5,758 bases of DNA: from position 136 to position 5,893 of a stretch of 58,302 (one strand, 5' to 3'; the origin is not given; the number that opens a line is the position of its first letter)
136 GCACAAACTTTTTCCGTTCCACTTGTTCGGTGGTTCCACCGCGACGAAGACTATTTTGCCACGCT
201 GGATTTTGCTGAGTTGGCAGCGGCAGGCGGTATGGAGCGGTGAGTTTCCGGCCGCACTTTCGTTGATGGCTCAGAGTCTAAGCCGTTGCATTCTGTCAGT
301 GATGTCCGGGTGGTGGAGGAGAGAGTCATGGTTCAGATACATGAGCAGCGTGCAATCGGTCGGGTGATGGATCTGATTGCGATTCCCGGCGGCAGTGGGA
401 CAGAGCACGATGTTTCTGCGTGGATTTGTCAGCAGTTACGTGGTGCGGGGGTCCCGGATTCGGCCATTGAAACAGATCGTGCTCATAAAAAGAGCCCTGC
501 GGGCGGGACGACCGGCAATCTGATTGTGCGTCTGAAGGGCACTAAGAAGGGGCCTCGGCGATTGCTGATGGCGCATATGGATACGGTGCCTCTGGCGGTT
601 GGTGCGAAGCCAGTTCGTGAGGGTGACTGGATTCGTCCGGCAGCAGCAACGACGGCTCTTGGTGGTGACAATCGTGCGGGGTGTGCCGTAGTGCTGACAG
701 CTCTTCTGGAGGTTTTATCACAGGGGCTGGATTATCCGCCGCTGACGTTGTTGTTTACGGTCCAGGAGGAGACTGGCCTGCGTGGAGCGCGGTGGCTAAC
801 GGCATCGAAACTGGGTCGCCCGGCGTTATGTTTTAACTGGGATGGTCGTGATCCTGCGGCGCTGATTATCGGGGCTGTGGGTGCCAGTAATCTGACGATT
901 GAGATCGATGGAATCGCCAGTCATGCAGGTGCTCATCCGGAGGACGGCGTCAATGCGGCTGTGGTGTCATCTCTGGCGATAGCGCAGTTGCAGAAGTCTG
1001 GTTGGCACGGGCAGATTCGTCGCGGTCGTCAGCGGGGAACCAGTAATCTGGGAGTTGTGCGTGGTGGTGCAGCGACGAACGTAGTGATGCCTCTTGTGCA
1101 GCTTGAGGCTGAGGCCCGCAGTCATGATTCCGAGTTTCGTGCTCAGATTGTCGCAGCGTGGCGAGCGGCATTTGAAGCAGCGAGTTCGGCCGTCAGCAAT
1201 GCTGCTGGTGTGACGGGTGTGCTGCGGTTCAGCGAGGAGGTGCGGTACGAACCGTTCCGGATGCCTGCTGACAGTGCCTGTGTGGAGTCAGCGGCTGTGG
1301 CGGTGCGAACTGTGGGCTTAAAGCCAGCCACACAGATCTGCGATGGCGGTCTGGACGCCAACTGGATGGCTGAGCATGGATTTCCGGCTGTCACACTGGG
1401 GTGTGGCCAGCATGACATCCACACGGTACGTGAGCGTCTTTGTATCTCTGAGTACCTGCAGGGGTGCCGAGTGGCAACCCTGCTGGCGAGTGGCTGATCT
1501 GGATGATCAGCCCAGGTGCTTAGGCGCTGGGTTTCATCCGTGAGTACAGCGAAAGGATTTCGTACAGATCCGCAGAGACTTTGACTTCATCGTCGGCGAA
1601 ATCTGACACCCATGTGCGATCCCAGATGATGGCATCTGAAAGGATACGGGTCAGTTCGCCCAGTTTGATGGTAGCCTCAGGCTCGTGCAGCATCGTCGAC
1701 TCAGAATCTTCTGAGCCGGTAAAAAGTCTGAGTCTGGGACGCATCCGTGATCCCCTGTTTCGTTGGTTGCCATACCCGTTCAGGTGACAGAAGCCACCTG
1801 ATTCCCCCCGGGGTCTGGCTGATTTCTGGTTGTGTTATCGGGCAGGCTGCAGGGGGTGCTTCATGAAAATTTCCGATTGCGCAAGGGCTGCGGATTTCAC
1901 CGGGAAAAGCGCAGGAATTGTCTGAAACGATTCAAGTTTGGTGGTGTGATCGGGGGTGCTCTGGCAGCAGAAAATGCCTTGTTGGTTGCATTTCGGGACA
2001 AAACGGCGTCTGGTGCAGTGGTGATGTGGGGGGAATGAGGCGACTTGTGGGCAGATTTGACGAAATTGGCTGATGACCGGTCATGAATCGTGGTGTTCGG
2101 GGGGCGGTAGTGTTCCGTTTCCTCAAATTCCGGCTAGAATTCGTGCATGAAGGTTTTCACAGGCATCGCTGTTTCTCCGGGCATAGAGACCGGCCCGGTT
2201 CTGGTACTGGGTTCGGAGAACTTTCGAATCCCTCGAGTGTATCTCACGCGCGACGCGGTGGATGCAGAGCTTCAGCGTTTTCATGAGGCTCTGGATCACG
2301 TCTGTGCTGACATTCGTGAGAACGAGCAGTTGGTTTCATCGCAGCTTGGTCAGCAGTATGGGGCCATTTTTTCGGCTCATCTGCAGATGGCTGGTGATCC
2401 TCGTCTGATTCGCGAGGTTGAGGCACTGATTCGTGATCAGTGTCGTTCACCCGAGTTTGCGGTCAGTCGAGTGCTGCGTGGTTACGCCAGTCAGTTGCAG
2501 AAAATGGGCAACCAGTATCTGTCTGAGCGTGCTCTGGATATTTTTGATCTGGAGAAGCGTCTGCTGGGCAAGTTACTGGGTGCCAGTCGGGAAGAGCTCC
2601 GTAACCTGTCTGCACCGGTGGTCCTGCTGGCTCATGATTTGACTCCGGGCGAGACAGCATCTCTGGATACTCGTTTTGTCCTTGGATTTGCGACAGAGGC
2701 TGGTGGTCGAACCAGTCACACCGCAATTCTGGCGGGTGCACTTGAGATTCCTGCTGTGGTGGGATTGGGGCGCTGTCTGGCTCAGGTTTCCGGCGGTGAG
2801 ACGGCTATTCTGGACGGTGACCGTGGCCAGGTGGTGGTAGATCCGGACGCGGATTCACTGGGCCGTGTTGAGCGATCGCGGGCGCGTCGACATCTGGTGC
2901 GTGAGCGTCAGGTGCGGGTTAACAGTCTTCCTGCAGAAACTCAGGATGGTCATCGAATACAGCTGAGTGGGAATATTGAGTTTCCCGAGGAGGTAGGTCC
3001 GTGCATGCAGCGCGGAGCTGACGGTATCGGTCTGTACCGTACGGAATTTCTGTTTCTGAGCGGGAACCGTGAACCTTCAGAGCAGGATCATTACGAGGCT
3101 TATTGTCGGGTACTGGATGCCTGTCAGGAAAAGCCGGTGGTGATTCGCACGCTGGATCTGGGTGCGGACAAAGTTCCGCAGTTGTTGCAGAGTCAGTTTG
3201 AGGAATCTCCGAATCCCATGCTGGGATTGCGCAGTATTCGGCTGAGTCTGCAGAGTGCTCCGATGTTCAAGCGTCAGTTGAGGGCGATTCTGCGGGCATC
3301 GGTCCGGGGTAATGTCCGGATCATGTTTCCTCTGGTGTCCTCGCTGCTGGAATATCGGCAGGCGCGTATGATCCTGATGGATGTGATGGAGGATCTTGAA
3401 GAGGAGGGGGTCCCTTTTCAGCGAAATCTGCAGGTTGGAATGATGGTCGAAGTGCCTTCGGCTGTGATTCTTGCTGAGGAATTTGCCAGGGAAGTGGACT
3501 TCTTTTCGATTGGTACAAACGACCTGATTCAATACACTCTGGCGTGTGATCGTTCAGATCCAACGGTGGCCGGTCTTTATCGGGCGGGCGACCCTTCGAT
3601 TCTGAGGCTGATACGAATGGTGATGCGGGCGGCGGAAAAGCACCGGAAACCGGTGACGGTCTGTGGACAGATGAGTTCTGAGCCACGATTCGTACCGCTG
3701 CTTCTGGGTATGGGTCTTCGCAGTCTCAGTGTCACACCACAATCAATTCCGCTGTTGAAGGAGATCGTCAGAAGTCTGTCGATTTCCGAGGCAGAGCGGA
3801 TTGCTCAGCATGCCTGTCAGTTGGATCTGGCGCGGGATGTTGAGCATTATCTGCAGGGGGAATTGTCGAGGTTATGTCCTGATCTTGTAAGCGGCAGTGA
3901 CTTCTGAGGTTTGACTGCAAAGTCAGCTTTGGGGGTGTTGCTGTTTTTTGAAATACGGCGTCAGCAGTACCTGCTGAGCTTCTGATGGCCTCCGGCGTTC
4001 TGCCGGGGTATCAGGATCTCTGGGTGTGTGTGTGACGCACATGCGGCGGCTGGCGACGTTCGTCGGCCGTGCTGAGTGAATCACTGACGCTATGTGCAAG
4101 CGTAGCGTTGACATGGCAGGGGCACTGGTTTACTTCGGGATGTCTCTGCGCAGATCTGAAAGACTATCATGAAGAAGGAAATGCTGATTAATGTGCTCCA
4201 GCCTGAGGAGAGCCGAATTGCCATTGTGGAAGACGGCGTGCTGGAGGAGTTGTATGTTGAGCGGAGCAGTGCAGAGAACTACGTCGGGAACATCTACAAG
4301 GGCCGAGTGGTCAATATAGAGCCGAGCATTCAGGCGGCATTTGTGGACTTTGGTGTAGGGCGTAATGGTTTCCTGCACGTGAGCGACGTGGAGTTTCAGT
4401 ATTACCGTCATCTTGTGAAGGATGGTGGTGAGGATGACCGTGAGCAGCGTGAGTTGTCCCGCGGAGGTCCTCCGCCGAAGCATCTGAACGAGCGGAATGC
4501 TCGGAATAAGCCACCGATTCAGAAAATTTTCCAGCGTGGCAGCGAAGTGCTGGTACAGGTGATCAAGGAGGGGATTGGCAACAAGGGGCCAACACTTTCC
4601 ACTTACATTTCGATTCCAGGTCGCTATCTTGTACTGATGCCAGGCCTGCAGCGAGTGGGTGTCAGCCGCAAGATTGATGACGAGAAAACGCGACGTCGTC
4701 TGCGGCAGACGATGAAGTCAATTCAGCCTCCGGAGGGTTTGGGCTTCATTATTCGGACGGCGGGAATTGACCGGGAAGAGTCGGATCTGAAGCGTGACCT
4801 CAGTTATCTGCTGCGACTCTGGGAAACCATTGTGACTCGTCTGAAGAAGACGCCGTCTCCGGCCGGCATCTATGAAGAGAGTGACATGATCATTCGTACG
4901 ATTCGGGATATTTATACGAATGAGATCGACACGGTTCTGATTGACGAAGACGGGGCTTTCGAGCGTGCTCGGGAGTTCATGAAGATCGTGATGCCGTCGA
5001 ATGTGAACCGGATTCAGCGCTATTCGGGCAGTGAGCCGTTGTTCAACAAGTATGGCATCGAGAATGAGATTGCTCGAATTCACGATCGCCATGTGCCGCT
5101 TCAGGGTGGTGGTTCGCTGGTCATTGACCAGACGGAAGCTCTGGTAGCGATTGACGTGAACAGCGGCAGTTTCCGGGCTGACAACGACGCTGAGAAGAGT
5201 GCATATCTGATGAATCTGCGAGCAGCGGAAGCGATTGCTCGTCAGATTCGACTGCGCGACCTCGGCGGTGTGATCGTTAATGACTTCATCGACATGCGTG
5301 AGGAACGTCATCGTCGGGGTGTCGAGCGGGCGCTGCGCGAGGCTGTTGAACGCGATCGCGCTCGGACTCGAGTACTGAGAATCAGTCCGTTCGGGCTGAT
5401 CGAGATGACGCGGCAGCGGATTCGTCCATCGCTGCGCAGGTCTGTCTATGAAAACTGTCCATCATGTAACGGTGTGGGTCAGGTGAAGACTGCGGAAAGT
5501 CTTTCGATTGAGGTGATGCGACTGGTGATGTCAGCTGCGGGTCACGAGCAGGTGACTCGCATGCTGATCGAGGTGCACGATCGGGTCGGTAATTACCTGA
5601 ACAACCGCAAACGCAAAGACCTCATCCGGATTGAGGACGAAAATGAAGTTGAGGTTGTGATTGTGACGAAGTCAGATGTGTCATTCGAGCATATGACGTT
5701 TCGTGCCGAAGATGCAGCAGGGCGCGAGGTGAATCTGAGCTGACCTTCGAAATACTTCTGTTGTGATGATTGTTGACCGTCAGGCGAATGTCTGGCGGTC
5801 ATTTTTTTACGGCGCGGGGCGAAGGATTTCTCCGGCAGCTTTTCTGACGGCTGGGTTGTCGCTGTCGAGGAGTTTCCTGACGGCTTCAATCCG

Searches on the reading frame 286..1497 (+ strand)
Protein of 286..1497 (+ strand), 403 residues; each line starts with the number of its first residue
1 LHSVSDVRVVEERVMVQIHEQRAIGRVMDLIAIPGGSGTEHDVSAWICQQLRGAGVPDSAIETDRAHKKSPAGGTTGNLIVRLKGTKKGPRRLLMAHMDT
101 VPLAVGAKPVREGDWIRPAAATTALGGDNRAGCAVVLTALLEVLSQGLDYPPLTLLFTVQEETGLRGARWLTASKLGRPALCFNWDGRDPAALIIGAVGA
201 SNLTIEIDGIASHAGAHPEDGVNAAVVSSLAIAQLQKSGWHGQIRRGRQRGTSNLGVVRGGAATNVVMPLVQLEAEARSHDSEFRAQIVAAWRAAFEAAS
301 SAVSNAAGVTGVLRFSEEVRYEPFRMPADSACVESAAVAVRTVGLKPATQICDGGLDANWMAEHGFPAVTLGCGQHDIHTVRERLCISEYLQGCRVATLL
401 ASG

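Call 67: search_protein_families(library=pfam, proteins=[window:286-1497:+], max_evalue=0.001)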
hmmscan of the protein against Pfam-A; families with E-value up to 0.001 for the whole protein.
window:286-1497:+ (403 aa): 4 families
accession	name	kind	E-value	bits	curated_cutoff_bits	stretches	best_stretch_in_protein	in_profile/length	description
PF01546.33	Peptidase_M20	-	1.2e-17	65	24.6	1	93-400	1-203/206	Peptidase family M20/M25/M40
PF05343.19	Peptidase_M42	-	4e-15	56.1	23.2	2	128-172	134-177/292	M42 glutamyl aminopeptidase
PF07687.19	M20_dimer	-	3.6e-12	46.6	21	1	196-299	2-102/107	Peptidase dimerisation domain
PF04389.22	Peptidase_M28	-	2.2e-06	28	21.3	1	78-187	1-94/193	Peptidase family M28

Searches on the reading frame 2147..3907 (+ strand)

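Call 67: search_protein_families(library=pfam, proteins=[window:2147-3907:+], max_evalue=0.001)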
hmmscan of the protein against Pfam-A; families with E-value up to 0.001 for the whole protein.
window:2147-3907:+ (586 aa): 3 families
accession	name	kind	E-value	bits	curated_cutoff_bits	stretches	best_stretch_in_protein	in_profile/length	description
PF02896.24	PEP-utilizers_C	-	5.2e-103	344.7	22.8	1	254-544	3-291/293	PEP-utilising enzyme, PEP-binding domain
PF05524.18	PEP-utilisers_N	-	3.7e-28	98.5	24.4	1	5-128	1-121/121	PEP-utilising enzyme, N-terminal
PF00391.29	PEP-utilizers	-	1.8e-20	72.7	23.1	1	156-227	3-72/72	PEP-utilising enzyme, mobile domain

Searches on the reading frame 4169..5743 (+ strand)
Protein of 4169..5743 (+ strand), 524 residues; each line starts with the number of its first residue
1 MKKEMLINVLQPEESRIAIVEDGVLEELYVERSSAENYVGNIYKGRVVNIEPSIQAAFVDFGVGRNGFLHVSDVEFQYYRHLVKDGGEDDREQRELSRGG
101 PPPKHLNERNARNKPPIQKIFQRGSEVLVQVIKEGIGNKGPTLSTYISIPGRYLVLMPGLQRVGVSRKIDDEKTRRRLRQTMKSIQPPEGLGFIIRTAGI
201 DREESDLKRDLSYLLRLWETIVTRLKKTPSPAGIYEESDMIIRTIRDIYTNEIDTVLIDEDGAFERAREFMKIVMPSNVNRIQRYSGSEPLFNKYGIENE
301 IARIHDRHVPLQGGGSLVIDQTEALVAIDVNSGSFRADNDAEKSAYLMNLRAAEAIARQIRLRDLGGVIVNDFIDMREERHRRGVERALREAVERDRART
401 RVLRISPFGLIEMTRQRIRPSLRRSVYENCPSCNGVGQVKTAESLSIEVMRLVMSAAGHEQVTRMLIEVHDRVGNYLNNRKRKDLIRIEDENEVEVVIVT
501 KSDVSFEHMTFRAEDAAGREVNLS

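Call 67: search_protein_families(library=pfam, proteins=[window:4169-5743:+], max_evalue=0.001)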
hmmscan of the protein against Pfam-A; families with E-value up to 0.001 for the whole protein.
window:4169-5743:+ (524 aa): 3 families
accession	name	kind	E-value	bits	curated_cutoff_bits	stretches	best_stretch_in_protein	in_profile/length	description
PF10150.14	RNase_E_G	-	4.1e-100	335.1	25.5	1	148-417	1-269/270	Ribonuclease E/G family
PF20833.2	RNase_E_G_Thio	-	2.1e-19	69.8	26.8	1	430-511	2-83/86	RNase E/G, Thioredoxin-like domain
PF00575.29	S1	-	0.00013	22.7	22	1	39-75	4-38/74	S1 RNA binding domain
